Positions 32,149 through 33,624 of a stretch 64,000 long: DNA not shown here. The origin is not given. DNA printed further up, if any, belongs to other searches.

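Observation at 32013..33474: AT-rich two-gene operon: HNH-domain protein with a novel C-terminal domain plus a minimal nucleotidyltransferase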

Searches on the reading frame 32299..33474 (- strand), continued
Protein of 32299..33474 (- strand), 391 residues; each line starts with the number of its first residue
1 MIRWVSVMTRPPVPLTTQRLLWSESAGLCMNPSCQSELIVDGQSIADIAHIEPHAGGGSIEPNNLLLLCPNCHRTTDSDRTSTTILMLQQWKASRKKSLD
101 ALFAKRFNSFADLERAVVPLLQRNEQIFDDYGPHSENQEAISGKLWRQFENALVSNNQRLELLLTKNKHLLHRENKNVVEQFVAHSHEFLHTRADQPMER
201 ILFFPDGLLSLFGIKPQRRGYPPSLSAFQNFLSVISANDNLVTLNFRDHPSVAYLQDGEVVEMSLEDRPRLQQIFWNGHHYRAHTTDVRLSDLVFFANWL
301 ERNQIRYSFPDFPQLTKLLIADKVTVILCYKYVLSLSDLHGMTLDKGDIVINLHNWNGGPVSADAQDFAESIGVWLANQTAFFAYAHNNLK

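Call 39: fold_search(model_id=the predicted structure, library=pdb)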
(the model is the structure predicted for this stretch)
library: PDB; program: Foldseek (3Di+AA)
matches with E <= 10: 266; with E <= 0.001: 0
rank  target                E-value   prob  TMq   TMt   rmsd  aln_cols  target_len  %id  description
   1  6ghc_A                6.7e-03  1.00  0.18  0.24   8.1       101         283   23  Modification dependent EcoKMcrA restriction endonuclease (released 2018-08-08)
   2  6ghc_B                8.8e-03  1.00  0.18  0.24   8.3       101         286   21  Modification dependent EcoKMcrA restriction endonuclease (released 2018-08-08)
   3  9w04_A                2.1e-02  0.35  0.15  0.19  20.8       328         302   13  Cryo-EM structure of TasH-tigRNA-dsDNA complex (released 2026-03-11)
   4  8fmh_C                2.4e-02  1.00  0.19  0.20   3.5       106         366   26  Structure of CBASS Cap5 from Pseudomonas syringae as an activated tetramer with the cyclic dinucleotide 3'2'-c-dGAMP l (released 2024-02-07)
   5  9dih_A                2.9e-02  1.00  0.19  0.20   3.5       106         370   25  CBASS Pseudomonas syringae Cap5 tetramer with DNA duplex and 3'2'-c-diAMP cyclic dinucleotide ligand (released 2025-06-18)
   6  9dif_A                3.3e-02  1.00  0.20  0.21   3.4       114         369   24  CBASS Pseudomonas syringae Cap5 tetramer with DNA duplex and 3'2'-c-GAMP cyclic dinucleotide ligand (released 2025-06-18)
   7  8fmf_A                4.7e-02  1.00  0.20  0.21   3.6       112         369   24  Structure of CBASS Cap5 from Pseudomonas syringae as an activated tetramer with the cyclic dinucleotide 3'2'-c-diAMP l (released 2024-02-07)
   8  8fmh_E                4.7e-02  1.00  0.19  0.20   3.5       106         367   26  Structure of CBASS Cap5 from Pseudomonas syringae as an activated tetramer with the cyclic dinucleotide 3'2'-c-dGAMP l (released 2024-02-07)
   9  8fmf_C                5.2e-02  1.00  0.20  0.21   3.8       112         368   23  Structure of CBASS Cap5 from Pseudomonas syringae as an activated tetramer with the cyclic dinucleotide 3'2'-c-diAMP l (released 2024-02-07)
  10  9w04_B                6.8e-02  0.21  0.16  0.19  20.8       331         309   11  Cryo-EM structure of TasH-tigRNA-dsDNA complex (released 2026-03-11)
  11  5zmm_A                1.5e-01  1.00  0.18  0.13   3.8        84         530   23  Structure of the Type IV phosphorothioation-dependent restriction endonuclease ScoMcrA (released 2018-09-26)
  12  5zmm_F                1.5e-01  1.00  0.17  0.15   3.8        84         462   23  Structure of the Type IV phosphorothioation-dependent restriction endonuclease ScoMcrA (released 2018-09-26)
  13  5zmm_D                1.8e-01  0.99  0.17  0.14   3.9        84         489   26  Structure of the Type IV phosphorothioation-dependent restriction endonuclease ScoMcrA (released 2018-09-26)
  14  5zmm_C                1.9e-01  0.99  0.18  0.13   3.8        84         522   26  Structure of the Type IV phosphorothioation-dependent restriction endonuclease ScoMcrA (released 2018-09-26)
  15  9liq_A                2.3e-01  0.99  0.17  0.13   4.7        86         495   22  CryoEM Structures Uncover the Unexpected Hinges of IscB for Enhanced Gene Editing (released 2026-01-21)
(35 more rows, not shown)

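Call 52: find_encoding_contigs(protein=P0111, flank=5000, max_places=3)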
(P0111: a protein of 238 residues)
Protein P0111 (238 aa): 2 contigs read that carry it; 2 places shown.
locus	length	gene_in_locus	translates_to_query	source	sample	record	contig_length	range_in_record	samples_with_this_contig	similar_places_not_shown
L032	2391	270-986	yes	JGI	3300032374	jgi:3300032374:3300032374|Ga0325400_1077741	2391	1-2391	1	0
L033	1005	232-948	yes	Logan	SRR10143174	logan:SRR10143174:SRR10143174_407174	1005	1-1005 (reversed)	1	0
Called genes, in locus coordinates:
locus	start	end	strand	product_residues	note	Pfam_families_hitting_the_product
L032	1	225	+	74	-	?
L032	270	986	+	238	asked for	PF01844:HNH (faint)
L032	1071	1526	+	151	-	-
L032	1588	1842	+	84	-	-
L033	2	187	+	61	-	?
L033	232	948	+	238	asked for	PF01844:HNH (faint)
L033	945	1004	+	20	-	?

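Call 53: find_encoding_contigs(protein=P0100, flank=5000, max_places=3)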
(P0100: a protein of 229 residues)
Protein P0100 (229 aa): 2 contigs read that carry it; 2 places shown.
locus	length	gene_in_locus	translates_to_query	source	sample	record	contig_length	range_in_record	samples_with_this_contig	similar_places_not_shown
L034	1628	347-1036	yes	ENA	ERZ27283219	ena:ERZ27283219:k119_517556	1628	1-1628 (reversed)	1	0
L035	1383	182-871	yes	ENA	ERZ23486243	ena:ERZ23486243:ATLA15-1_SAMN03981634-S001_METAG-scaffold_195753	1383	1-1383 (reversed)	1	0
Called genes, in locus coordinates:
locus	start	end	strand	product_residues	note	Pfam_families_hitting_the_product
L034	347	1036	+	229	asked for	-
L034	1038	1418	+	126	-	-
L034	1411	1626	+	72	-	?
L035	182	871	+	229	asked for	-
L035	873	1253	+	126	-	-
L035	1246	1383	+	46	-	?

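Call 55: search_protein_families(library=padloc, proteins=[P0100, P0111, P0161, P0033], max_evalue=0.01)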
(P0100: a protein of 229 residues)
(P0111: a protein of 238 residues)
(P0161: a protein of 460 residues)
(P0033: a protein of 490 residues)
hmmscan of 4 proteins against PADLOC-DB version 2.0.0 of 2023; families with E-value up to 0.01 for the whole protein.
P0100 (229 aa): 17 families
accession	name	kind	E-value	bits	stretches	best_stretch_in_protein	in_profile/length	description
PDLC04772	PDC-M68A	-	6e-28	96.5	1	2-109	2-108/253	-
PDLC00739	Effector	-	8.4e-24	82.6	1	3-119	4-121/378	Endonuclease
PDLC00740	Effector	-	2.7e-23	80.4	1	4-109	13-120/391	Endonuclease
PDLC01997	SAVED1--SAVED_HNH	-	5.2e-23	80.1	1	4-118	3-116/368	-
PDLC00746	Effector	-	6.7e-21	72.8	1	6-122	16-132/389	Endonuclease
PDLC00749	Effector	-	4.4e-18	63.5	1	4-117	13-128/395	Endonuclease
PDLC01999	SAVED1--SAVED_HNH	-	9.4e-18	62.3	1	8-101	17-109/387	-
PDLC01998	SAVED1--SAVED_HNH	-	1.8e-17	61.3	1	6-121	113-229/506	-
PDLC00742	Effector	-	5.1e-17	59.8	1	7-120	121-235/527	Endonuclease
PDLC00743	Effector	-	4.5e-15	53.7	1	5-116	1-114/384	Endonuclease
PDLC00747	Effector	-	1.8e-14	51.7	1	3-135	8-148/373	Endonuclease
PDLC00751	Effector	-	3.5e-14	50.7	1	6-118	130-243/530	Endonuclease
PDLC00406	SduA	-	1.4e-13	49.6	1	4-130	15-137/326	DUF4263 domain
PDLC02000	Effector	-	8.2e-09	32.8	1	7-114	146-254/524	SAVED1--SAVED_HNH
PDLC00738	Effector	-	9.8e-09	32.4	1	6-118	146-259/529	Endonuclease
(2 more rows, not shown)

P0111 (238 aa): 16 families
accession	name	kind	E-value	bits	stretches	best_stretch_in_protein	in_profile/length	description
PDLC00739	Effector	-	5.2e-24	83.2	1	13-124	4-117/378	Endonuclease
PDLC04772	PDC-M68A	-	1.9e-22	78.5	1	16-122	4-112/253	-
PDLC01997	SAVED1--SAVED_HNH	-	4.8e-22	76.9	1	14-124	3-113/368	-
PDLC00740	Effector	-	3.5e-20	70.1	1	5-118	4-120/391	Endonuclease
PDLC00746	Effector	-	2.1e-18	64.5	1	7-120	7-121/389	Endonuclease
PDLC00749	Effector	-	2.3e-16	57.8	1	8-121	7-123/395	Endonuclease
PDLC01998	SAVED1--SAVED_HNH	-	3.8e-16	56.9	1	16-124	113-223/506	-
PDLC00742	Effector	-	4.1e-16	56.8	1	9-123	113-229/527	Endonuclease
PDLC00406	SduA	-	1.9e-15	55.7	1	12-145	13-143/326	DUF4263 domain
PDLC01999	SAVED1--SAVED_HNH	-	4.4e-15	53.5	1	5-121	4-120/387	-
PDLC00751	Effector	-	1e-14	52.5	1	13-123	127-239/530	Endonuclease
PDLC00747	Effector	-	8e-14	49.6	1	11-121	6-122/373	Endonuclease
PDLC02000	Effector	-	4.4e-11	40.3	1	17-122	146-253/524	SAVED1--SAVED_HNH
PDLC00738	Effector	-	1.3e-09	35.4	1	16-122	146-254/529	Endonuclease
PDLC00743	Effector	-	2.6e-08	31.4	1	16-118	2-107/384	Endonuclease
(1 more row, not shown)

P0161 (460 aa): 16 families
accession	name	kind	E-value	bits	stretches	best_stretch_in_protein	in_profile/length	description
PDLC00739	Effector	-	6.3e-26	89.5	1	4-112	10-119/378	Endonuclease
PDLC01997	SAVED1--SAVED_HNH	-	1.2e-25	88.8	1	5-112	9-115/368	-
PDLC00746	Effector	-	1.4e-23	81.6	1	5-135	20-149/389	Endonuclease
PDLC04772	PDC-M68A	-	3e-22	77.8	1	6-138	9-147/253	-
PDLC00747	Effector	-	1e-19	68.9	1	7-112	17-127/373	Endonuclease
PDLC00749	Effector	-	1.7e-19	68.2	1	6-112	20-128/395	Endonuclease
PDLC00743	Effector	-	2.7e-14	51.1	1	3-110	3-113/384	Endonuclease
PDLC01998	SAVED1--SAVED_HNH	-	3.8e-14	50.3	1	4-116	116-229/506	-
PDLC00742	Effector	-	7.4e-13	46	1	8-115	127-235/527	Endonuclease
PDLC00740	Effector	-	5.7e-12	43.1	1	4-106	18-122/391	Endonuclease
PDLC00751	Effector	-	4.2e-11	40.5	1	7-116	136-246/530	Endonuclease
PDLC01999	SAVED1--SAVED_HNH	-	8.1e-09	32.9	1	4-105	18-118/387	-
PDLC00406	SduA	-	6.7e-08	30.9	1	3-122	19-134/326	DUF4263 domain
PDLC02000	Effector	-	9.7e-07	25.9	1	5-114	149-259/524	SAVED1--SAVED_HNH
PDLC00738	Effector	-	6e-06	23.2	1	5-115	150-261/529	Endonuclease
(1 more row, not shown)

P0033 (490 aa): 13 families
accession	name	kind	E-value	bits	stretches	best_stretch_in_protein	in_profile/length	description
PDLC04772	PDC-M68A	-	1.4e-14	52.7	1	7-108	4-124/253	-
PDLC00739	Effector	-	1.7e-11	42.1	1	4-96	4-113/378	Endonuclease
PDLC00746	Effector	-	3.2e-11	40.9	1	3-90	12-115/389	Endonuclease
PDLC01997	SAVED1--SAVED_HNH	-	4.3e-11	40.9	1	6-90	4-103/368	-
PDLC00749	Effector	-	1.6e-07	28.7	1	4-91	12-117/395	Endonuclease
PDLC00740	Effector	-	7.1e-06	23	1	11-90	19-116/391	Endonuclease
PDLC00406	SduA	-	6.8e-05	21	1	6-92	16-114/326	DUF4263 domain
PDLC03656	mREase_IV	-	0.00015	19.6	1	22-78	205-262/277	Type IV methyl-directed restriction enzyme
PDLC04773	PDC-M68A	-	0.00026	19.1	1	56-99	8-51/200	-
PDLC00747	Effector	-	0.00026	18.3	1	6-73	10-96/373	Endonuclease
PDLC03662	mREase_IV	-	0.00037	17.1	1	21-72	481-535/560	Type IV methyl-directed restriction enzyme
PDLC01999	SAVED1--SAVED_HNH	-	0.0045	14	0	11-78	19-101/387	-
PDLC00743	Effector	-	0.0071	13.5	0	13-90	8-103/384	Endonuclease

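Call 57: search_protein_families(library=pfam, proteins=[P0161, P0033], max_evalue=1)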
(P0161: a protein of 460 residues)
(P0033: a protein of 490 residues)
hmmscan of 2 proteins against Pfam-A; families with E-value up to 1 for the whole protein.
P0161 (460 aa): 2 families
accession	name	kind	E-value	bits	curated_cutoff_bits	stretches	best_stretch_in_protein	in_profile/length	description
PF22014.2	DUF6932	-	0.13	13.2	27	1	338-417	16-88/142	Family of unknown function (DUF6932)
PF13391.12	HNH_2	-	0.15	12.4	21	1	41-79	14-56/66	HNH endonuclease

P0033 (490 aa): 3 families
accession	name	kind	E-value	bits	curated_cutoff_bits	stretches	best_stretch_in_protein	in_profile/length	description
PF01844.29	HNH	-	1.6e-06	28.6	21.4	1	42-69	15-42/47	HNH endonuclease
PF14279.12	HNH_5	-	0.00072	19.9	27.5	1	42-77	14-49/56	HNH endonuclease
PF13391.12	HNH_2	-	0.0033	17.7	21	1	39-73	11-60/66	HNH endonuclease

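Call 60: find_related_loci(query=A4, collection=viral_contigs, flank=8000)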
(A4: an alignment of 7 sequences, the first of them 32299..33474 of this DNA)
Query A4 (391 aa) in viral_contigs; peptide patterns used: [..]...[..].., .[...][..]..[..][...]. (x = any residue, [..] = any of these).
66 stretches matched a pattern; 1 encode a relative of the query (tblastn E <= 1e-3); 1 distinct loci.
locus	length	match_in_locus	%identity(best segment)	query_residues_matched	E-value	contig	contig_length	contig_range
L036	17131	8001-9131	31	8-386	7e-56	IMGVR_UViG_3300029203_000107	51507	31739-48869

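Call 61: find_related_loci(query=A6, collection=metagenome_contigs, flank=5000)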
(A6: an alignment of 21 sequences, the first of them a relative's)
Query A6 (229 aa) in metagenome_contigs; peptide patterns used: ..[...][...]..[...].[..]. (x = any residue, [..] = any of these).
600 stretches matched a pattern (row limit reached: there are more); 452 encode a relative of the query (tblastn E <= 1e-3); the best 80 are kept; 80 distinct loci.
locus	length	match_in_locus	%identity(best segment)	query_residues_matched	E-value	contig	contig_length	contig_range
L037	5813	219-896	54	5-229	2e-79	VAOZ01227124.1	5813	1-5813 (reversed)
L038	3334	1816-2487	53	5-228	2e-78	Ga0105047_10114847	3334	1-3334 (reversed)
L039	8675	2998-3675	53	3-228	1e-77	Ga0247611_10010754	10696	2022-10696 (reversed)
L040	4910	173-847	51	4-228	4e-77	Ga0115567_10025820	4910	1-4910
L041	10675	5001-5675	52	5-229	2e-76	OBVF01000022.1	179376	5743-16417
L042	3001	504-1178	52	5-229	3e-77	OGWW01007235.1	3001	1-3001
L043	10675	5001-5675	52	5-229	2e-76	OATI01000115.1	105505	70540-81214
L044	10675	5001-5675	52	5-229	2e-76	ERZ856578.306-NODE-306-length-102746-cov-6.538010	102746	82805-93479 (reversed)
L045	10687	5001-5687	51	1-229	5e-76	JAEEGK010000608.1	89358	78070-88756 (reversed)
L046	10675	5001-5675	52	5-229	5e-76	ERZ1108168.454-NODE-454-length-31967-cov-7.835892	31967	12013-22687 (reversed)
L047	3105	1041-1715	49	5-229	2e-76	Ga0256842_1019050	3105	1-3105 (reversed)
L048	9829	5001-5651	52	5-221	1e-75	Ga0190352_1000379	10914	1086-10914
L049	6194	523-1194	51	5-228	2e-75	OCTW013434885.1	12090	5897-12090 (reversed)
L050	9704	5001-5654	52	7-224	3e-75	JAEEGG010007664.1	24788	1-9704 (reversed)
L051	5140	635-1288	52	7-224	3e-75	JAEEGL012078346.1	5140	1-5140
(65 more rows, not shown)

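Call 77: search_protein_families(library=pfam, alignment_id=A8, max_evalue=0.00001)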
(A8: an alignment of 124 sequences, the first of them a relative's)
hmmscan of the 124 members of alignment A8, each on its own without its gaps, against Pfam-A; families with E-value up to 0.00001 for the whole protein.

A. member 1, L007:3826-5430:+ (535 aa): 2 families
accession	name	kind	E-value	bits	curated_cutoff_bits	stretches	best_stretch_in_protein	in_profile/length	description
PF02384.22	N6_Mtase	-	7.7e-108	360.9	20.4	1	167-495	2-311/311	N-6 DNA Methylase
PF12161.14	HsdM_N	-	5.6e-27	95.4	24.5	1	27-154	2-134/135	HsdM N-terminal domain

B. families by the number of members that match (of 124 scanned): 153 families (the first 25 are shown)
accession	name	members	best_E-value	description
PF10117.15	McrBC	2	3.8e-97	McrBC 5-methylcytosine restriction system component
PF00768.25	Peptidase_S11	2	3.4e-76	D-alanyl-D-alanine carboxypeptidase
PF13414.12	TPR_11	2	8.4e-53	TPR repeat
PF02355.23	SecD_SecF_C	2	1.7e-51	Protein export membrane protein SecD/SecF, C-terminal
PF00515.34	TPR_1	2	3.9e-51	Tetratricopeptide repeat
PF07719.23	TPR_2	2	5.2e-39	Tetratricopeptide repeat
PF13181.12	TPR_8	2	1.5e-38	Tetratricopeptide repeat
PF00239.26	Resolvase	2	1e-37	Resolvase, N terminal domain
PF13173.12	AAA_14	2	2.1e-31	AAA domain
PF13432.12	TPR_16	2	1.7e-28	Tetratricopeptide repeat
PF13431.12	TPR_17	2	2.7e-28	Tetratricopeptide repeat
PF07508.19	Recombinase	2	5.7e-28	Recombinase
PF00589.27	Phage_integrase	2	1.6e-27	Phage integrase family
PF13371.12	TPR_9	2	2.5e-25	Tetratricopeptide repeat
PF13424.12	TPR_12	2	6.3e-24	Tetratricopeptide repeat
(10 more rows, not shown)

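Call 78: search_protein_families(library=padloc, alignment_id=A8, max_evalue=1e-10)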
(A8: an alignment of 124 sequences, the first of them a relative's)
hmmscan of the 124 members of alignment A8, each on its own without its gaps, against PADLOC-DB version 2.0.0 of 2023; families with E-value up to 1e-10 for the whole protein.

A. member 1, L007:3826-5430:+ (535 aa): 22 families
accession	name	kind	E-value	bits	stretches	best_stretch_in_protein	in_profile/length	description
PDLC03019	MTase_I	-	2.4e-220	732.4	1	22-528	4-499/932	Type I methyltransferase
PDLC03035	MTase_I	-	2.4e-130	434.1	2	26-453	10-432/653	Type I methyltransferase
PDLC03240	MTase_II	-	2.4e-116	387.6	1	25-530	7-509/511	Type II methyltransferase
PDLC03031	MTase_I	-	1.1e-82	276.5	1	26-494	8-491/834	Type I methyltransferase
PDLC03022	MTase_I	-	6.9e-78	260.9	1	27-494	7-481/857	Type I methyltransferase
PDLC03028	MTase_I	-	1.3e-75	253.3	1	26-534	729-1232/1236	Type I methyltransferase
PDLC03027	MTase_I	-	1.4e-65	220.3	1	29-498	11-447/810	Type I methyltransferase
PDLC03038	MTase_I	-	1.2e-60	203.4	1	26-487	9-451/896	Type I methyltransferase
PDLC03039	MTase_I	-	2.9e-55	185.7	1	26-496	7-458/708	Type I methyltransferase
PDLC03029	MTase_I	-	1.8e-53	180.1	1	29-454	12-453/661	Type I methyltransferase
PDLC04134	mad2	-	1.4e-51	173.8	1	26-454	141-489/492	mads_2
PDLC03021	MTase_I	-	1e-48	164.4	1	120-524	94-489/491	Type I methyltransferase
PDLC03026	MTase_I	-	1.1e-44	151.4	1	29-461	9-409/487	Type I methyltransferase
PDLC03032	MTase_I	-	2.1e-40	136.6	1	28-488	10-440/1001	Type I methyltransferase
PDLC03020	MTase_I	-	1.2e-37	128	1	144-392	140-393/410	Type I methyltransferase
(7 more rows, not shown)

B. families by the number of members that match (of 124 scanned): 211 families (the first 25 are shown)
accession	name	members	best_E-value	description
PDLC04134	mad2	4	1.4e-51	mads_2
PDLC04787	PDC-S01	3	1.8e-109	-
PDLC03089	Specificity_I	3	2.9e-79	Type I specificity subunit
PDLC03164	Specificity_I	3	7.8e-21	Type I specificity subunit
PDLC03019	MTase_I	2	2.4e-220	Type I methyltransferase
PDLC03066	Specificity_I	2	1.1e-90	Type I specificity subunit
PDLC03512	REase_II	2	2.6e-75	Type II restriction enzyme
PDLC03086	Specificity_I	2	1.4e-57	Type I specificity subunit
PDLC03168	Specificity_I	2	5.6e-49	Type I specificity subunit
PDLC03182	Specificity_I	2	3.4e-44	Type I specificity subunit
PDLC03068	Specificity_I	2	2.5e-36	Type I specificity subunit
PDLC03161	Specificity_I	2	3.8e-35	Type I specificity subunit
PDLC03306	MTase_II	2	5e-34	Type II methyltransferase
PDLC04789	PDC-S01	2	4.8e-33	-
PDLC03963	SoFic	2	3.7e-31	-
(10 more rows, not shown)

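Call 94: search_dna_similar(query=window:32302-33474:-, collection=plasmids, mode=protein, max_evalue=0.00001, max_rows=15)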
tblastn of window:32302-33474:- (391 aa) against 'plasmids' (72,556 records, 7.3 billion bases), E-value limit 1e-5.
Records with a match: 1; places in all: 1; records where one place covers at least 80% of the query: 1.
Best place of each record, by identity: <60% 1.
By first word of the organism name: Clostridium 1.
By predicted mobility (MOB-suite, as given by PLSDB): non-mobilizable 1.
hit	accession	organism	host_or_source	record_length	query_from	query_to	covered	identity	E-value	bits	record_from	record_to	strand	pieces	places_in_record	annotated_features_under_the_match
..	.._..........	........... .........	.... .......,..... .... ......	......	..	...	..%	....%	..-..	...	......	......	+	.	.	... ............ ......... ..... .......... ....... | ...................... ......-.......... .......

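Call 95: search_dna_similar(query=window:32302-33474:-, collection=phages, mode=protein, max_evalue=0.00001, max_rows=15)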
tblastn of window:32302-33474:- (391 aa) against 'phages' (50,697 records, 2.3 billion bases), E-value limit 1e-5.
No match.
